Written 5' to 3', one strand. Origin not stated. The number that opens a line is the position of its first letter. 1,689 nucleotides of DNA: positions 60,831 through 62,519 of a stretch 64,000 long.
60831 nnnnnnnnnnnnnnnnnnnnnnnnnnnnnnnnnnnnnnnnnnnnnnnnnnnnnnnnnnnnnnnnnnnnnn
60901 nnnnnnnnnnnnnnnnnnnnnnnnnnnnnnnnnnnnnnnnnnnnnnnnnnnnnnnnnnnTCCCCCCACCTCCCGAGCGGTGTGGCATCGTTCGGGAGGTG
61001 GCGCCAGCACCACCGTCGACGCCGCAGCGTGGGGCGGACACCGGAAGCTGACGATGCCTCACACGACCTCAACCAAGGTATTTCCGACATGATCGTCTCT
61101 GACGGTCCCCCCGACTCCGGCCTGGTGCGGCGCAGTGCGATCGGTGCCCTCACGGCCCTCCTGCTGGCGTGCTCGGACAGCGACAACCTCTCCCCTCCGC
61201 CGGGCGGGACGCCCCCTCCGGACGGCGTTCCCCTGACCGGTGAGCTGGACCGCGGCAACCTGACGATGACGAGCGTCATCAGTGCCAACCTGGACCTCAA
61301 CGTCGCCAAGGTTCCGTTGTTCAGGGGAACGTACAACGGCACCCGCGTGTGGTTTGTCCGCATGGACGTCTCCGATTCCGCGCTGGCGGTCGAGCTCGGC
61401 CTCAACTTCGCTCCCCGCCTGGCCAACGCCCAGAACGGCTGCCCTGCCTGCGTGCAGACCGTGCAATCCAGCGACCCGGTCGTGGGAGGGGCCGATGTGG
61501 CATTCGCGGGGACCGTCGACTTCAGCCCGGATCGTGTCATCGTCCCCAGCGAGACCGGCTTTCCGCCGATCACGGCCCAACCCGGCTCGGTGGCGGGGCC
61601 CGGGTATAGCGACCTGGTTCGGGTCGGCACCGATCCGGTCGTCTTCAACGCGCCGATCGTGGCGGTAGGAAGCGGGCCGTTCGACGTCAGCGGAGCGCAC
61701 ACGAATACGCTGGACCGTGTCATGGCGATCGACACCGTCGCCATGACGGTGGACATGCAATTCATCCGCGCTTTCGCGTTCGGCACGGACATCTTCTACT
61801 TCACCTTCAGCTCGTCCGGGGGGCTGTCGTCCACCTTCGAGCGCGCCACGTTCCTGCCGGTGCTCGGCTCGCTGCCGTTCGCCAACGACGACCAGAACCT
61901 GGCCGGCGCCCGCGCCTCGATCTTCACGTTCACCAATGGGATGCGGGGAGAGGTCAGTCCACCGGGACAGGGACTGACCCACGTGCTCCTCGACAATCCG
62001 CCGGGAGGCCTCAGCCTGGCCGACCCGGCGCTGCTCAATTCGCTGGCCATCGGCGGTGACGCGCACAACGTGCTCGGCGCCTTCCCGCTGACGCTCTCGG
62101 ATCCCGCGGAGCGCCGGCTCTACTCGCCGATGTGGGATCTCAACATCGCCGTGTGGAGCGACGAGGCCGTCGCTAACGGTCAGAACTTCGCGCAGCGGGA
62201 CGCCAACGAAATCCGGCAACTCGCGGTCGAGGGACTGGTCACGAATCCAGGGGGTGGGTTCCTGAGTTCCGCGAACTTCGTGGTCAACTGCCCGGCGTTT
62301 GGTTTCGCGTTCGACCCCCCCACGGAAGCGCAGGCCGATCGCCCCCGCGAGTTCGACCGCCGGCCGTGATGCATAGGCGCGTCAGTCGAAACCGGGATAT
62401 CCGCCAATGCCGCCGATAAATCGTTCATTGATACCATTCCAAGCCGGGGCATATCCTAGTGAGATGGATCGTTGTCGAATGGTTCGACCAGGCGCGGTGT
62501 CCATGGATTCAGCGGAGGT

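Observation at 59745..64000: Tandem paralogs 2 and 3 followed by a di-haem cytochrome c lipoprotein missing from the ORF track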

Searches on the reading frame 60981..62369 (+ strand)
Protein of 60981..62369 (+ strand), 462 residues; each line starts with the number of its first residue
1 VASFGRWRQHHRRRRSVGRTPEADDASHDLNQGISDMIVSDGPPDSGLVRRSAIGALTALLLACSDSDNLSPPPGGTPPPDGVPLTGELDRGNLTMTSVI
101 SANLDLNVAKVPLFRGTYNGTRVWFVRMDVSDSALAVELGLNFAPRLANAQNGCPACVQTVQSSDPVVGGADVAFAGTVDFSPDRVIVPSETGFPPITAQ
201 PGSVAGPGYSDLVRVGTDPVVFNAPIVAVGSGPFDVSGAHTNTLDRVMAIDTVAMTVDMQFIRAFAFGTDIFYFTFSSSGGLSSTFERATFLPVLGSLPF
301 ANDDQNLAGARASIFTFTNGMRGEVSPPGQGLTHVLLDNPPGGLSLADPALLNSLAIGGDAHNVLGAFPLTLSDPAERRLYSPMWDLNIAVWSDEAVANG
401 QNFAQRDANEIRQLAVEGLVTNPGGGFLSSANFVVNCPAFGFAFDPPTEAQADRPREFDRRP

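Call 3: search_protein_families(library=pfam, proteins=[window:60981-62369:+], max_evalue=0.01)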
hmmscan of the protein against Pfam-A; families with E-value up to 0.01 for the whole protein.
window:60981-62369:+ (462 aa): 1 family
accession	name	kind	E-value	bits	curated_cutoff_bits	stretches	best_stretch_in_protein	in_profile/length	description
PF24298.1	DUF7482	-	2.4e-10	41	27.5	1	119-323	1-204/257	Domain of unknown function (DUF7482)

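Call 4: search_protein_families(library=ncbifam, proteins=[window:60981-62369:+], max_evalue=0.01)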
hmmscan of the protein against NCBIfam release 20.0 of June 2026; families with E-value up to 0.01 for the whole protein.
window:60981-62369:+ (462 aa): 0 families

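Call 36: find_homologous_proteins(query=window:61089-62369:+)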
Query window:61089-62369:+ (426 aa): 302 proteins with E <= 0.001 among 8000 candidates; the best 120 are listed.
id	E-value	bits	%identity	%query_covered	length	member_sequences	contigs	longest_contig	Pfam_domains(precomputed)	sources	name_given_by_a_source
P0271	1.1e-279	946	100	100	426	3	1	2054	PF24298.2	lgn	-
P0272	6.7e-252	854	89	100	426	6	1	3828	PF24298.2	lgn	-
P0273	3.0e-233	793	87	96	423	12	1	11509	PF24298.2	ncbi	-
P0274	2.8e-189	648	73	93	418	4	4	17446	PF24298.2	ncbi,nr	ncbi:MAG: hypothetical protein H0W30_11825 [Gemmatimonadaceae bacterium]|nr:hypothetical protein [Ge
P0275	2.2e-179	615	73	92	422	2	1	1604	PF24298.2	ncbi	-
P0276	1.2e-178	613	72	89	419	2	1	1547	PF24298.2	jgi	-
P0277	1.3e-176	606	69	96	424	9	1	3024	PF24298.2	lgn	-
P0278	2.2e-176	605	72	89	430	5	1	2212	PF24298.2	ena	-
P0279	2.1e-174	599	73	87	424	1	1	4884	PF24298.2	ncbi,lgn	-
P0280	1.2e-173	596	71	89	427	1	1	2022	PF24298.2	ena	-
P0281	3.1e-172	592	72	88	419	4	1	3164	PF24298.2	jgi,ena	-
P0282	1.8e-171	589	70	89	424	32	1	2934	PF24298.2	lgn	-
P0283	2.1e-171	589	68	95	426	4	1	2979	PF24298.2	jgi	-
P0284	8.4e-171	587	70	89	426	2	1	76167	PF24298.2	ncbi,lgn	-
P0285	1.1e-170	587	72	87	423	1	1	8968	PF24298.2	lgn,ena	-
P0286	5.6e-170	584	66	93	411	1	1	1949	PF24298.2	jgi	jgi:hypothetical protein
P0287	1.2e-169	583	70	89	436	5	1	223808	PF24298.2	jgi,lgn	-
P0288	5.4e-169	581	68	96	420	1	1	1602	PF24298.2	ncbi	-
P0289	1.0e-168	580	72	86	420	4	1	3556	PF24298.2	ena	-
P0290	1.5e-168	579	72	87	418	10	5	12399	PF24298.2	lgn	-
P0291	2.2e-168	579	69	88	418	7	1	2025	PF24298.2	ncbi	-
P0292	5.1e-168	578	70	88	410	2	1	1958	PF24298.2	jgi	jgi:hypothetical protein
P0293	1.0e-167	577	71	87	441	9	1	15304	PF24298.2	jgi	jgi:hypothetical protein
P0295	6.8e-167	574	65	95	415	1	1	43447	PF24298.2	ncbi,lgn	ncbi:MAG: hypothetical protein WKF97_25665 [Chitinophagaceae bacterium]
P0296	8.2e-167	574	67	94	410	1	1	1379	PF24298.2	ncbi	-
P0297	8.6e-167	574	70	89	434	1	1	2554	PF24298.2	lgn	-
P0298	1.2e-166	573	71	87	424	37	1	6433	PF24298.2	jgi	jgi:hypothetical protein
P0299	1.2e-166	573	71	88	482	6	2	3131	PF24298.2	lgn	-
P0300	1.6e-166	573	72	87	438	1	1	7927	PF24298.2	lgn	-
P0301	7.0e-166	571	66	94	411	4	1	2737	PF24298.2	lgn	-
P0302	1.1e-165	570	65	94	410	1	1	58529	PF24298.2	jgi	jgi:hypothetical protein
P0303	1.2e-165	570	69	88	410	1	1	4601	PF24298.2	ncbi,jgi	jgi:hypothetical protein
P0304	1.3e-165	570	69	88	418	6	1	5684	PF24298.2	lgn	-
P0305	1.7e-165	569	64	95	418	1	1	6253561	PF24298.2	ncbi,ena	-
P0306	3.7e-165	568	71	86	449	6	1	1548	PF24298.2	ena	-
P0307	4.6e-165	568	68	88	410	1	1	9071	PF24298.2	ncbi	ncbi:MAG: DUF7482 domain-containing protein [Chitinophagaceae bacterium]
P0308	7.8e-165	567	65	96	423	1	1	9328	PF24298.2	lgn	-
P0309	8.4e-165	567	65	95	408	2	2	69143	PF24298.2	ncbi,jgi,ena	-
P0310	1.0e-164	567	69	88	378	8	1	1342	PF24298.2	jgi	jgi:hypothetical protein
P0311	1.6e-164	566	69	89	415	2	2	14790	PF24298.2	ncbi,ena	-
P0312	2.3e-164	566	69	88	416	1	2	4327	PF24298.2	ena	-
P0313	2.4e-164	566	68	88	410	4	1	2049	PF24298.2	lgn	-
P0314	6.4e-164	564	68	88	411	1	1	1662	PF24298.2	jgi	jgi:hypothetical protein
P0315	1.1e-163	563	65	93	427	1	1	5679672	PF24298.2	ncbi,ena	-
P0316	1.4e-163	563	69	88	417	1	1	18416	PF24298.2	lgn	-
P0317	4.6e-163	561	65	95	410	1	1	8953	PF24298.2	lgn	-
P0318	5.2e-163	561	69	87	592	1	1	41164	PF24298.2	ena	-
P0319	1.9e-162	559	68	88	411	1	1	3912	PF24298.2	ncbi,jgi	jgi:hypothetical protein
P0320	2.2e-161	556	63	95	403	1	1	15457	PF24298.2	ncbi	-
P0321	7.5e-161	554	69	88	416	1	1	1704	PF24298.2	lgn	-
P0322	9.6e-161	554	67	87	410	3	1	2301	PF24298.2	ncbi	-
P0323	1.0e-160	554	64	94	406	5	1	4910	PF24298.2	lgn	-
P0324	2.3e-160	552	69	88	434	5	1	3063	PF24298.2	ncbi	-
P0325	2.4e-160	552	67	88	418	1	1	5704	PF24298.2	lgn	-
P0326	2.4e-160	552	65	92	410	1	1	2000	PF24298.2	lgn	-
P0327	3.2e-160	552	69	87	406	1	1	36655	PF24298.2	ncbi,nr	ncbi:MAG: hypothetical protein H7099_13775 [Gemmatimonadaceae bacterium]|nr:hypothetical protein [Ge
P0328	5.0e-160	551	70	84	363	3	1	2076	PF24298.2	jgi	jgi:hypothetical protein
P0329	5.4e-160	551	67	87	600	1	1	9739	PF24298.2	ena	-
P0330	7.1e-160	551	64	94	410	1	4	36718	PF24298.2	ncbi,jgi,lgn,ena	jgi:hypothetical protein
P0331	2.5e-159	549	63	96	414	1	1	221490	PF24298.2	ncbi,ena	-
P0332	2.8e-159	549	68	87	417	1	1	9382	PF24298.2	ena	-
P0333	1.5e-158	546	63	94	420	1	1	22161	PF24298.2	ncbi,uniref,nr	ncbi:DUF7482 domain-containing protein [Hymenobacter terricola]|uniref:DUF7482 domain-containing pro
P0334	5.4e-158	545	64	94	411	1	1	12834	PF24298.2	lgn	-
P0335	3.8e-157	542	63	94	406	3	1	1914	PF24298.2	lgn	-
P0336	7.9e-157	541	63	94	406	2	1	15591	PF24298.2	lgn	-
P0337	9.2e-157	541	67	86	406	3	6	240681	PF24298.2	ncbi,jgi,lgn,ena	jgi:hypothetical protein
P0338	1.2e-156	540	69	85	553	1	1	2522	PF24298.2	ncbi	ncbi:MAG: hypothetical protein ABIV47_09375 [Roseiflexaceae bacterium]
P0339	2.0e-156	540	68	85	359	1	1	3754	PF24298.2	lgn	-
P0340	3.1e-156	539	70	83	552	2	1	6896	PF24298.2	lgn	-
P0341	6.5e-156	538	62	94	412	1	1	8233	PF24298.2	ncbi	-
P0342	8.8e-156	537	61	93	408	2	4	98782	PF24298.2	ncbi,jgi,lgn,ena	-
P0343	2.2e-155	536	65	88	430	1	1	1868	PF24298.2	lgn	-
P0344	3.8e-155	535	66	85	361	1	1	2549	PF24298.2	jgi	jgi:hypothetical protein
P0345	6.7e-155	534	67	87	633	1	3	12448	PF24298.2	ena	-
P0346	3.2e-154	532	62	96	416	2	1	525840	PF24298.2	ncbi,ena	-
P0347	8.0e-154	531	67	85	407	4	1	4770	PF24298.2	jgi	jgi:hypothetical protein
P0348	1.3e-153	530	66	83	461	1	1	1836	PF24298.2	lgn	-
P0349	1.4e-153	530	63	93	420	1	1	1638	PF24298.2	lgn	-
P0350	5.4e-152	525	62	94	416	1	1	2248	PF24298.2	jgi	-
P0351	8.3e-152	524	67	84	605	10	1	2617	PF24298.2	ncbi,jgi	jgi:hypothetical protein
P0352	9.3e-152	524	66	83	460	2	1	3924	PF24298.2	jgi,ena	-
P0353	1.2e-150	520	64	88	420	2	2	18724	PF24298.2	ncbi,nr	ncbi:MAG: hypothetical protein M3Q95_12200 [Bacteroidota bacterium]|nr:hypothetical protein [Bactero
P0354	4.6e-146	505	63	84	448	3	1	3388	PF24298.2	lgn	-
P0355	5.8e-144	498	62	85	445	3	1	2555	PF24298.2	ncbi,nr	ncbi:MAG: hypothetical protein H0V86_01945 [Chloroflexia bacterium]|nr:hypothetical protein [Chlorof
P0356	6.0e-143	495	88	61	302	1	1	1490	PF24298.2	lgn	-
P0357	4.9e-142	492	61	88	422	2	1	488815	PF24298.2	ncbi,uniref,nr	ncbi:DUF7482 domain-containing protein [Mucilaginibacter gilvus]|uniref:DUF7482 domain-containing pr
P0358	7.2e-141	488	59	94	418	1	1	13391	PF24298.2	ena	-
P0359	4.6e-139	482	63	86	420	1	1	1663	PF24298.2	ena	-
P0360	1.1e-138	481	61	87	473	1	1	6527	PF22352.3,PF24298.2,PF18911.7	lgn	-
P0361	4.4e-138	479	59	87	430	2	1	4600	PF24298.2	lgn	-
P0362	5.0e-136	472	56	95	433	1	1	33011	PF24298.2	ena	-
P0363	1.7e-135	471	58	86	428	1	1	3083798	PF24298.2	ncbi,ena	-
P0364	3.6e-135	469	60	87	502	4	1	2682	PF24298.2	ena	-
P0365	5.6e-135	469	59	87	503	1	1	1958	PF24298.2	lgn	-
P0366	1.9e-134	467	59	87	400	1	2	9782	PF24298.2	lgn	-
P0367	2.1e-134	467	58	86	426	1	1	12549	PF24298.2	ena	-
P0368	2.9e-133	463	58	87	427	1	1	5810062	PF24298.2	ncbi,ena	-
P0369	3.3e-133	463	60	87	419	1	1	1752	PF24298.2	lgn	-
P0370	7.9e-133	462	58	88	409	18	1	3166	PF24298.2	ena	-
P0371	6.3e-131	455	54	93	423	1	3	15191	PF24298.2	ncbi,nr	ncbi:MAG: hypothetical protein M3Z92_02150 [Bacteroidota bacterium]|nr:hypothetical protein [Bactero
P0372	1.1e-130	455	57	87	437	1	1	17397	PF24298.2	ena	-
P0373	1.4e-129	451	59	85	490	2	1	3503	PF24298.2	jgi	-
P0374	5.9e-129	449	58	91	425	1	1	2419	PF24298.2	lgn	-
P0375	7.1e-129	449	58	87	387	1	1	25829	PF24298.2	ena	-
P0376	9.2e-129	448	56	87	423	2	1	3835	PF24298.2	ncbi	-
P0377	2.1e-128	447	59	87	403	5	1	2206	PF24298.2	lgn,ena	-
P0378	4.0e-128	446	54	96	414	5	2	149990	PF24298.2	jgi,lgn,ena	jgi:hypothetical protein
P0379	1.2e-127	445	69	69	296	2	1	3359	PF24298.2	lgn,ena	-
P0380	3.7e-127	443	56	88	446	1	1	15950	PF24298.2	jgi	jgi:hypothetical protein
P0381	7.5e-127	442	56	87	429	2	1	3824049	PF24298.2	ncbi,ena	-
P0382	1.0e-126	442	53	96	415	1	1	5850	PF24298.2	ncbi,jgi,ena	ncbi:MAG TPA: hypothetical protein VF625_09105 [Longimicrobium sp.]|jgi:hypothetical protein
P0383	1.0e-125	438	57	88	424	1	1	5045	PF24298.2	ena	-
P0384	2.9e-125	437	58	86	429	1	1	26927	PF24298.2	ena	-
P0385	7.8e-125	435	57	86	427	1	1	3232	PF24298.2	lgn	-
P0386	2.8e-124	434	57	88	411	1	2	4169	PF24298.2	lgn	-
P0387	4.1e-124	433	55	86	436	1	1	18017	PF24298.2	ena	-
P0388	5.3e-124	433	58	85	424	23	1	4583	PF24298.2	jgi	-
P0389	5.7e-123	429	58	85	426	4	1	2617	PF24298.2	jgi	-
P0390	7.2e-123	429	53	96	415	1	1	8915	PF24298.2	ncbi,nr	ncbi:MAG TPA: hypothetical protein VE913_20540 [Longimicrobium sp.]|nr:hypothetical protein [Longimi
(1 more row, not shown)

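Call 38: find_encoding_contigs(protein=P0305, flank=7000, max_places=1)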
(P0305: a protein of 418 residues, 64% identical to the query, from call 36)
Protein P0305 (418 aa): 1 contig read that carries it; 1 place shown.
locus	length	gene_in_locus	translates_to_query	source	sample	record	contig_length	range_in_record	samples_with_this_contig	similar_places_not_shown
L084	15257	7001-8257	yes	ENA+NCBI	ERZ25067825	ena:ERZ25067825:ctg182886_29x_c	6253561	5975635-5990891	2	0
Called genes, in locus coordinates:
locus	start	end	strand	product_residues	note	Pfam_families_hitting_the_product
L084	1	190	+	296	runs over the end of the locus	PF12833:HTH_18, PF00165:HTH_AraC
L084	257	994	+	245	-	PF00106:adh_short, PF08659:KR, PF13460:NAD_binding_10 (weak), PF13561:adh_short_C2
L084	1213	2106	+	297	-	PF01073:3Beta_HSD (weak), PF01370:Epimerase, PF05368:NmrA, PF13460:NAD_binding_10, PF16363:GDP_Man_Dehyd (weak)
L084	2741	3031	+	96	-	PF01527:HTH_Tnp_1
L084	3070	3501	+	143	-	PF13276:HTH_21 (weak), PF00665:rve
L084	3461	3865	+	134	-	PF00665:rve, PF13683:rve_3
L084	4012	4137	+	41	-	-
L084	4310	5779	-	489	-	PF00512:HisKA, PF02518:HATPase_c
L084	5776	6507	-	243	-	PF00072:Response_reg, PF00486:Trans_reg_C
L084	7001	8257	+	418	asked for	PF24298:DUF7482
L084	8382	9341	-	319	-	PF00296:Bac_luciferase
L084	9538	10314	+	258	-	PF00230:MIP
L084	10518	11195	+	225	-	PF23441:SDR (weak), PF00106:adh_short, PF08659:KR, PF13561:adh_short_C2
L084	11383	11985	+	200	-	PF13618:Gluconate_2-dh3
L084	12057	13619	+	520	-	PF00732:GMC_oxred_N, PF05199:GMC_oxred_C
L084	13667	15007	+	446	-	PF00232:Glyco_hydro_1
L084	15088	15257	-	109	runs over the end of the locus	-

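Call 39: find_encoding_contigs(protein=P0287, flank=7000, max_places=1)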
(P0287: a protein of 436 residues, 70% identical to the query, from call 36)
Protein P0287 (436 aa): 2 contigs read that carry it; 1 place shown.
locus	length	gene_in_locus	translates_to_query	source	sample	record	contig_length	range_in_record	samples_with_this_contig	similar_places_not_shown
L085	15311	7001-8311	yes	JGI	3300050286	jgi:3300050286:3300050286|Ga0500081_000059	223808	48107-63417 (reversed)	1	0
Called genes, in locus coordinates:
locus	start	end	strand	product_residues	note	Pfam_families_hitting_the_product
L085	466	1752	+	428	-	PF13175:AAA_15 (weak), PF13304:AAA_21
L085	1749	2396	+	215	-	PF13707:RloB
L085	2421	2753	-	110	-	PF06250:YhcG_C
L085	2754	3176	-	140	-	PF17761:DUF1016_N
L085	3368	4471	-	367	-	PF13776:DUF4172, PF02661:Fic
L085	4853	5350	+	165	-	-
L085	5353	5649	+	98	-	-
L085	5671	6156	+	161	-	PF02586:SRAP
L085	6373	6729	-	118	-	-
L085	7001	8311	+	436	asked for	PF24298:DUF7482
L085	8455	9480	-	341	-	PF00480:ROK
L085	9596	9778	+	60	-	PF12244:DUF3606 (weak)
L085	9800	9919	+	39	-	-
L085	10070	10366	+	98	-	PF12840:HTH_20, PF01022:HTH_5, PF12802:MarR_2 (weak), PF13412:HTH_24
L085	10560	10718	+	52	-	-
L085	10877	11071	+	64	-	-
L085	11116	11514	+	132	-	-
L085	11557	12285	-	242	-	PF12787:EcsC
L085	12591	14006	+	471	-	PF01554:MatE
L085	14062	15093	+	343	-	PF01594:AI-2E_transport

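Call 40: find_encoding_contigs(protein=P0284, flank=7000, max_places=1)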
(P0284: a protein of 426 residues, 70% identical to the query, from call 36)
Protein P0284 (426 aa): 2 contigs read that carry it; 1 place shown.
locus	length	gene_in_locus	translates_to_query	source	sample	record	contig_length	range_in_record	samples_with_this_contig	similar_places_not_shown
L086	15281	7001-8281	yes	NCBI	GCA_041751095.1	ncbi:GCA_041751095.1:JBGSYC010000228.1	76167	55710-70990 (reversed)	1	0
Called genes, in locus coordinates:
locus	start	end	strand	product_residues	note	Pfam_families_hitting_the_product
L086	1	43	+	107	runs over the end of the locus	PF12840:HTH_20, PF01022:HTH_5, PF21476:PF0610-like_N (faint)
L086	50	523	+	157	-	PF08327:AHSA1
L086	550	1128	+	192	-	PF08818:DUF1801, PF13376:OmdA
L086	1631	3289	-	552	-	PF12831:FAD_oxidored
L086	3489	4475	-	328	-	PF04389:Peptidase_M28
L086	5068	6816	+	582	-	PF00034:Cytochrom_C (faint)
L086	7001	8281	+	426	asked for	PF24298:DUF7482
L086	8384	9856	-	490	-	PF00672:HAMP (weak), PF00512:HisKA, PF02518:HATPase_c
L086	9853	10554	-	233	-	PF00072:Response_reg, PF00486:Trans_reg_C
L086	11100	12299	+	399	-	PF24298:DUF7482 (weak)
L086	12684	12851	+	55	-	-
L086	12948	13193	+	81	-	-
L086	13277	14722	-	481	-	PF00989:PAS (weak), PF08448:PAS_4 (weak), PF13426:PAS_9 (weak), PF00512:HisKA, PF02518:HATPase_c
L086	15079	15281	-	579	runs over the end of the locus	PF00154:RecA_N (faint), PF06745:ATPase, PF23442:DUF7125 (faint), PF00270:DEAD (faint), PF13481:AAA_25 (weak), PF03796:DnaB_C (weak), PF06745:ATPase, PF13481:AAA_25, +6 more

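Call 44: find_related_loci(query=A2, collection=metagenome_contigs, flank=10000)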
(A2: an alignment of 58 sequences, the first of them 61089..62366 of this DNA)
Query A2 (426 aa) in metagenome_contigs; peptide patterns used: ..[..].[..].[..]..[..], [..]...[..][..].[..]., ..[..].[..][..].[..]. (x = any residue, [..] = any of these).
600 stretches matched a pattern (row limit reached: there are more); 541 encode a relative of the query (tblastn E <= 1e-3); the best 80 are kept; 80 distinct loci.
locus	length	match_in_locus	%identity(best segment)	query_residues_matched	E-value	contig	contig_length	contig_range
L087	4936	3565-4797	87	17-426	0e+0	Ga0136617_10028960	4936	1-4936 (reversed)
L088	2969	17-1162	75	44-426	0e+0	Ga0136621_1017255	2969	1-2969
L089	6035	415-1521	72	44-413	2e-174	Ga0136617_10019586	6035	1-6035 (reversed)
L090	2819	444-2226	69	46-426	0e+0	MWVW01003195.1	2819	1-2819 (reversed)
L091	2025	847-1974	69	44-419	0e+0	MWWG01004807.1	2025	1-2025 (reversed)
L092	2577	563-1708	68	42-423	0e+0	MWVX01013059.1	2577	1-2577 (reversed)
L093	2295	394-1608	65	21-422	0e+0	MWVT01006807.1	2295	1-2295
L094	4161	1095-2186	72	53-418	6e-176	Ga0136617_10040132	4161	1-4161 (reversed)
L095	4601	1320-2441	69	46-419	6e-173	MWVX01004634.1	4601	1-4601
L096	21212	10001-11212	65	18-421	2e-168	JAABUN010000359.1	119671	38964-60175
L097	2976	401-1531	68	46-422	6e-175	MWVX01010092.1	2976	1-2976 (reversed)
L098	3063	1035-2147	69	48-420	3e-172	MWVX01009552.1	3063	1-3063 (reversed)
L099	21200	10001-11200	61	18-415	4e-160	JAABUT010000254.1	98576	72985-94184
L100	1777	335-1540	64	19-419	8e-174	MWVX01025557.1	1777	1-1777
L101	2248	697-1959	61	15-419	4e-169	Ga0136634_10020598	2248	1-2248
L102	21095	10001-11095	67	49-416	4e-160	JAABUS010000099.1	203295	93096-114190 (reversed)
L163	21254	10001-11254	69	12-419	0e+0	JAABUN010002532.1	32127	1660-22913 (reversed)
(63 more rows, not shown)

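Call 52: predict_structure(alignment_id=A2)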
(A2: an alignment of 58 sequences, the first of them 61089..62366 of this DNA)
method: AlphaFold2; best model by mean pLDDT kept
length: 426 residues; sequences in the alignment: 58
mean_pLDDT: 88.8   pTM: 0.86
mean pLDDT of the five models: 88.8, 88.0, 87.7, 86.7, 86.6
residues with pLDDT >= 90: 334; 70-90: 35; 50-70: 17; < 50: 40
segments of 3 or more residues with pLDDT < 50: 1-3, 9-12, 14-43
pLDDT, mean of each block of 10 residues (from residue 1): 47 41 45 44 62 97 96 98 98 98 97 95 98 98 97 94 98 98 98 97 96 98 97 96 97 97 89 95 82 85 93 92 90 79 93 96 91 97 96 96 95 92 73
secondary structure, 60 per line:
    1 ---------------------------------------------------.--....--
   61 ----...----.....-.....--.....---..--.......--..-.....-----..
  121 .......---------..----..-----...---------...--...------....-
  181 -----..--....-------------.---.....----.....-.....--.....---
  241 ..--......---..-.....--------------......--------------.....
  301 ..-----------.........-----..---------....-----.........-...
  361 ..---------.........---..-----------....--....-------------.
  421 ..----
elements in order: E65-67 E72-76 E78-82 E85-89 H97-103 H109-113 E122-127 E150-152 E162-164 E167-169 E176-179 E190-193 E211-215 E220-224 E226-230 E233-237 H245-250 H257-261 E276-281 H296-302 H314-322 H339-342 E348-356 H358-362 H372-380 E397-400 E403-406
